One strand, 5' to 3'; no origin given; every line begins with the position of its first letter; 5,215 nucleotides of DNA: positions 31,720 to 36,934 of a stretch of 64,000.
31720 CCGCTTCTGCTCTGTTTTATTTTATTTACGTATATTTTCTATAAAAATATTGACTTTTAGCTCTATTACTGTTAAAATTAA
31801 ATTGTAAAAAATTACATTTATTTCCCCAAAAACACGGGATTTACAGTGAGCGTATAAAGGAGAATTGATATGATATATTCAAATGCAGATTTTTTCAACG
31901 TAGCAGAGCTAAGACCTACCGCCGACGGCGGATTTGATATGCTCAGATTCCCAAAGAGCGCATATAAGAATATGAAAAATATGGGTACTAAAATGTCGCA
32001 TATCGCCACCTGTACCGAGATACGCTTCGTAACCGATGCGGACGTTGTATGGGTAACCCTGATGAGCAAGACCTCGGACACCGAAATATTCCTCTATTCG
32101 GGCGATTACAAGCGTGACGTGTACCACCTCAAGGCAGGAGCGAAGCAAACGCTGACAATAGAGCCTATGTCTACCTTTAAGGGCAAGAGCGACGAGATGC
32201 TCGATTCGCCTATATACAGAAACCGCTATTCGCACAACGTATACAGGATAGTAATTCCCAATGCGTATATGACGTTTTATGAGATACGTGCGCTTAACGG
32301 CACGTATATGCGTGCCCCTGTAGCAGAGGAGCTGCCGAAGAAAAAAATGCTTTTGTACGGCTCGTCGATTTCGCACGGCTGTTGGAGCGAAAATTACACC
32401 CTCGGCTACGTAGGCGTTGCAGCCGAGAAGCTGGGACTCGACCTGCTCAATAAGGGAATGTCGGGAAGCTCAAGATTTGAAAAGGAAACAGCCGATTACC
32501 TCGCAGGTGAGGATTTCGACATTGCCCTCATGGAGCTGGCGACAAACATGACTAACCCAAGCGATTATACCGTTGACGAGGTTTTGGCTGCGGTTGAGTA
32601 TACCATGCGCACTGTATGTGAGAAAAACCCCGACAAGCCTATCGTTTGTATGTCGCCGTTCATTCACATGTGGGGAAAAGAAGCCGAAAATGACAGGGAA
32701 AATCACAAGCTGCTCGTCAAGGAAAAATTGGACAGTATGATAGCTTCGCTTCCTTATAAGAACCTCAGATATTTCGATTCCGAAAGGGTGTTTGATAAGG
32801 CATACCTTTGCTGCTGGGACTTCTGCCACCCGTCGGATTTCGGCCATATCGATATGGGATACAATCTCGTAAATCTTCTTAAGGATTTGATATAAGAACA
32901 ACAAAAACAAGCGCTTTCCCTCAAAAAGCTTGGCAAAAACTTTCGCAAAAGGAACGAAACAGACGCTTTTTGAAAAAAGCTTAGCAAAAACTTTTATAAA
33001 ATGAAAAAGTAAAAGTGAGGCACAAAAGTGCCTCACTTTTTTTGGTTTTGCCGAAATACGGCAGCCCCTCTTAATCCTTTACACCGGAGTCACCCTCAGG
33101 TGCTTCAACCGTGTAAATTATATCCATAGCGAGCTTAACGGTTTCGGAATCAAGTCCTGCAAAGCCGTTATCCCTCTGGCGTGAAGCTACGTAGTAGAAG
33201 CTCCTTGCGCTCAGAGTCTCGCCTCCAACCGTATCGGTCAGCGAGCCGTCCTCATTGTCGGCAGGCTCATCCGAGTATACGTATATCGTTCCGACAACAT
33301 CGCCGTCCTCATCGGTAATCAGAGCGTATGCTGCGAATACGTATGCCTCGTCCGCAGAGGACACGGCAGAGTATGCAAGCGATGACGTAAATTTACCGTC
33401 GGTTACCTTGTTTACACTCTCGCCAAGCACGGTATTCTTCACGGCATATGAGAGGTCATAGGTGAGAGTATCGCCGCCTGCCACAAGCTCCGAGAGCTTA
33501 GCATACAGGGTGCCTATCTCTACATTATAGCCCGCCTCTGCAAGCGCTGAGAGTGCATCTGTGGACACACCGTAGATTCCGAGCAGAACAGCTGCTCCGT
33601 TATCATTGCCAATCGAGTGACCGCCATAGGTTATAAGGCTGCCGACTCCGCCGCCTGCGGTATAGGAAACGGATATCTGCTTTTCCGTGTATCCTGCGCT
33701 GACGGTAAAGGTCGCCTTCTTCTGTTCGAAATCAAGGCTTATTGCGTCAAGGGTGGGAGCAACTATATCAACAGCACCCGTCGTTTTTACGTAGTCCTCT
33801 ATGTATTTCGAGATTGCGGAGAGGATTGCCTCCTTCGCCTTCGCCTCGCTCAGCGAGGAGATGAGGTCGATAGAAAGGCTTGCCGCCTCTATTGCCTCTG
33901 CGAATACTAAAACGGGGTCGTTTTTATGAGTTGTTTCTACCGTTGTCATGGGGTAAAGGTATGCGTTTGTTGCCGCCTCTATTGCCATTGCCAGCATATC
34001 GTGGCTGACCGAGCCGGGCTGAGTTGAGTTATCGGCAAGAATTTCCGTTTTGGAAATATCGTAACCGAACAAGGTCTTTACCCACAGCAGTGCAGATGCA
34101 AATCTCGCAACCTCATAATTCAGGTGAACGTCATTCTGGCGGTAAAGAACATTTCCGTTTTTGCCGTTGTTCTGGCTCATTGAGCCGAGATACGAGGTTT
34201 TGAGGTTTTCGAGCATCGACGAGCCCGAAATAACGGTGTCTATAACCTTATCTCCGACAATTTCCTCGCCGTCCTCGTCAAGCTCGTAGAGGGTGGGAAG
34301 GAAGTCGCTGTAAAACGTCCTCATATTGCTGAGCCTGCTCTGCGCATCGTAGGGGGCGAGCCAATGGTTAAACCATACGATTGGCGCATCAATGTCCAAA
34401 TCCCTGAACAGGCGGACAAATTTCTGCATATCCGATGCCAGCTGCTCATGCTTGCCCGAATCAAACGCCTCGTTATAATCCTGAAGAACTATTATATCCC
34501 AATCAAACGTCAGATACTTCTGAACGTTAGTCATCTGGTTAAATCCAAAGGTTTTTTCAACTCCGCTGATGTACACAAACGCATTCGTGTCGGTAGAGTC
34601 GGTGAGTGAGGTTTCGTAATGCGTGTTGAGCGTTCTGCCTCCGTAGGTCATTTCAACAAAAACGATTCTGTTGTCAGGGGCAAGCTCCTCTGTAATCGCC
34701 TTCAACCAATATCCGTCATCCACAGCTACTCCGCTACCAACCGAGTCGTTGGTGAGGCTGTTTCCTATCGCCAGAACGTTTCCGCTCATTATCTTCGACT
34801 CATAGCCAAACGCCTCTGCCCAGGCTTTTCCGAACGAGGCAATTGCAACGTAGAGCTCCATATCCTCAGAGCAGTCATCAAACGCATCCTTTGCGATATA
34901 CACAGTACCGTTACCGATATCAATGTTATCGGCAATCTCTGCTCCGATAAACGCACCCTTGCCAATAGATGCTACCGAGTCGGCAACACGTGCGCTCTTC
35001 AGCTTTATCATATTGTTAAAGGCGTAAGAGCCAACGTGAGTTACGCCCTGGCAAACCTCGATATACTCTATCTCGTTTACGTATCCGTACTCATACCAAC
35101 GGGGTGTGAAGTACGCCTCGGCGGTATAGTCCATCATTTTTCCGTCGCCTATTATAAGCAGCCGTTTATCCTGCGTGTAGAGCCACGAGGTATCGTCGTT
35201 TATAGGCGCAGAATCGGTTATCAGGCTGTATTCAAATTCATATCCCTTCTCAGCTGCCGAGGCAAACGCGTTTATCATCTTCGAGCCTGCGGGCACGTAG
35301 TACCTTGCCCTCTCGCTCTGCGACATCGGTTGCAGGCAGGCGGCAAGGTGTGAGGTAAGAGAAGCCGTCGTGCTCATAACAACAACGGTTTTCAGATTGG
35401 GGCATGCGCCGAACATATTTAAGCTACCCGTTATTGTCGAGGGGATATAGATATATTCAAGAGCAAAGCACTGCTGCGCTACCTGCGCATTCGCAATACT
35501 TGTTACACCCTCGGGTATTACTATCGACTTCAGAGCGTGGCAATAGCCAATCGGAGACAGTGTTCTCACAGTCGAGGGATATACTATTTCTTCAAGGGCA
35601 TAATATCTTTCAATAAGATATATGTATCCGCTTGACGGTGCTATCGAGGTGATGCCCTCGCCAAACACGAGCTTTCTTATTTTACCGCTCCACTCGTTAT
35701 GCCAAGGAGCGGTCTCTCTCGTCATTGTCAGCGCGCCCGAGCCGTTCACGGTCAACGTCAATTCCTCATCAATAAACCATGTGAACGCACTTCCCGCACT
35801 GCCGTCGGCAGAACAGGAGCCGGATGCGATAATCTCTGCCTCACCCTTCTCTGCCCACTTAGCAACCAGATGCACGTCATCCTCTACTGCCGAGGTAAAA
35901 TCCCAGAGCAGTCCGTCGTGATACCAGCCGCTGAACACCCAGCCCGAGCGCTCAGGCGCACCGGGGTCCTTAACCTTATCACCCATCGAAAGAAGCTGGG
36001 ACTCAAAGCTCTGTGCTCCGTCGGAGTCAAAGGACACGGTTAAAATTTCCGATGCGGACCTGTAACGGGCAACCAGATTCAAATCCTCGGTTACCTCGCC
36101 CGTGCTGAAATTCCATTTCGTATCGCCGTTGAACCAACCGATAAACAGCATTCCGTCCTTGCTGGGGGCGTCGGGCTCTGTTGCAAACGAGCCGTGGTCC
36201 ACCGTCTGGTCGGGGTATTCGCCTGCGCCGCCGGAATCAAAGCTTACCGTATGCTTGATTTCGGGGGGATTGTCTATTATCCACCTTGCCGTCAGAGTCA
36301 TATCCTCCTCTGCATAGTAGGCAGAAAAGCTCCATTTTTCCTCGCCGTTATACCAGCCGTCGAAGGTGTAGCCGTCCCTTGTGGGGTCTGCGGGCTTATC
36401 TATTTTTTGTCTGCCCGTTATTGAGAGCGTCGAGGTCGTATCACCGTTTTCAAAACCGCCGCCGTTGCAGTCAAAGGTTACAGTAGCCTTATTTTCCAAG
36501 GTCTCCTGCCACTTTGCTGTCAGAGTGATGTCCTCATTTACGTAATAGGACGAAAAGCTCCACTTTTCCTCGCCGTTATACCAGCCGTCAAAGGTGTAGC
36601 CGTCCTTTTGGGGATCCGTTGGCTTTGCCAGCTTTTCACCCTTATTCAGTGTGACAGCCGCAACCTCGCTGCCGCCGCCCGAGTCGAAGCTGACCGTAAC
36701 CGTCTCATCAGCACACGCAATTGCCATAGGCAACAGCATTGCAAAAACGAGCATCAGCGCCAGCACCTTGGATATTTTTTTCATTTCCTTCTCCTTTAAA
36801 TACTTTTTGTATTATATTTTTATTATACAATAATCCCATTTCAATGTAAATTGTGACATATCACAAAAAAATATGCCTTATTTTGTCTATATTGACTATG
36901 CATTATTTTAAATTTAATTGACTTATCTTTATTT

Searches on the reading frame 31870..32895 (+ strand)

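Call 23: search_protein_families(library=pfam, proteins=[window:31870-32895:+])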
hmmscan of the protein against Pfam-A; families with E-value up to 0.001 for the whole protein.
window:31870-32895:+ (341 aa): 2 families
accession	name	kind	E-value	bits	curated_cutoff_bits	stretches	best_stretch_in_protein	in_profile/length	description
PF14606.12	Lipase_GDSL_3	-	5.8e-16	59.7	27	1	157-328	1-168/178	GDSL-like Lipase/Acylhydrolase family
PF13472.12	Lipase_GDSL_2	-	4.3e-05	24.5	32.9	1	163-326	2-176/178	GDSL-like Lipase/Acylhydrolase family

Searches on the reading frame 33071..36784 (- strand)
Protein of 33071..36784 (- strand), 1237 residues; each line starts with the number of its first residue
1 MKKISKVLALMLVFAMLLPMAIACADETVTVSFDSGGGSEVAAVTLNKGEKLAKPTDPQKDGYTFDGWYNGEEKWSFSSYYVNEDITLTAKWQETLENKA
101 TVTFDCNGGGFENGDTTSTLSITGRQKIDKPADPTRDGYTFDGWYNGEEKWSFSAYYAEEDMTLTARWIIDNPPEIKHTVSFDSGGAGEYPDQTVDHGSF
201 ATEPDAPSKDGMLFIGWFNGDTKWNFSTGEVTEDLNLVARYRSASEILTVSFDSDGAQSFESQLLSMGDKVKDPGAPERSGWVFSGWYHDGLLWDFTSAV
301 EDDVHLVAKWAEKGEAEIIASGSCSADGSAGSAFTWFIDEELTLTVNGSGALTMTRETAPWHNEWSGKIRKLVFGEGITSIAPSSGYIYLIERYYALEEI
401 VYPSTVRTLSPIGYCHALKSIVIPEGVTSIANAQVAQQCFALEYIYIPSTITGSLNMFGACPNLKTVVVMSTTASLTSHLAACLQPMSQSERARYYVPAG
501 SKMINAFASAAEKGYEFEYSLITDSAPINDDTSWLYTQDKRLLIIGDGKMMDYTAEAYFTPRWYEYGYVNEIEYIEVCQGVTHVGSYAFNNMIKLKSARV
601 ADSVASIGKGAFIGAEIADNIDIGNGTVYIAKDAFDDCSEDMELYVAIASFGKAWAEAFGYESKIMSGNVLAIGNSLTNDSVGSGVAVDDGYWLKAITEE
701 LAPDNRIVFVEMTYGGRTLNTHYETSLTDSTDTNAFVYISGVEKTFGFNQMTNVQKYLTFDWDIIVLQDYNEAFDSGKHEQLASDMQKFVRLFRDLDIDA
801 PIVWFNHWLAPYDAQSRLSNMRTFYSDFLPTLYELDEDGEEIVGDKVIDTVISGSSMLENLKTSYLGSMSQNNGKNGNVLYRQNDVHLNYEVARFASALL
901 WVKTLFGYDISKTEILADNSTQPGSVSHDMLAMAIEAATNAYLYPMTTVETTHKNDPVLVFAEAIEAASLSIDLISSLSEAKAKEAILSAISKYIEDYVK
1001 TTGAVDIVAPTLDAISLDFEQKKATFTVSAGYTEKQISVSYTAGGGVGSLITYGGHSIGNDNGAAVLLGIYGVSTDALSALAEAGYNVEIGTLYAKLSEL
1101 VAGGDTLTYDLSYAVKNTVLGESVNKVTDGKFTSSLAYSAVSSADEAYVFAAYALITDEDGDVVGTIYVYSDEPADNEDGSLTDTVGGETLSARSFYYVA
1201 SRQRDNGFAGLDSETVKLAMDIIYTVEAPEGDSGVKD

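Call 23: search_protein_families(library=pfam, proteins=[window:33071-36784:-])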
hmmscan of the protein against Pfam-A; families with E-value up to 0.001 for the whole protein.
window:33071-36784:- (1237 aa): 3 families
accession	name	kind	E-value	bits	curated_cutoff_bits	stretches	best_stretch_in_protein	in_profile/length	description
PF09479.16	Flg_new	-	3.2e-53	178.2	27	4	30-91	2-65/65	Listeria-Bacteroides repeat domain (List_Bact_rpt)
PF13306.12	LRR_5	-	1e-16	61.4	27.7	2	571-640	12-80/127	BspA type Leucine rich repeat region (6 copies)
PF16227.11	DUF4886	-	1.4e-13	50.9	26.7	1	670-941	2-242/242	Domain of unknown function (DUF4886)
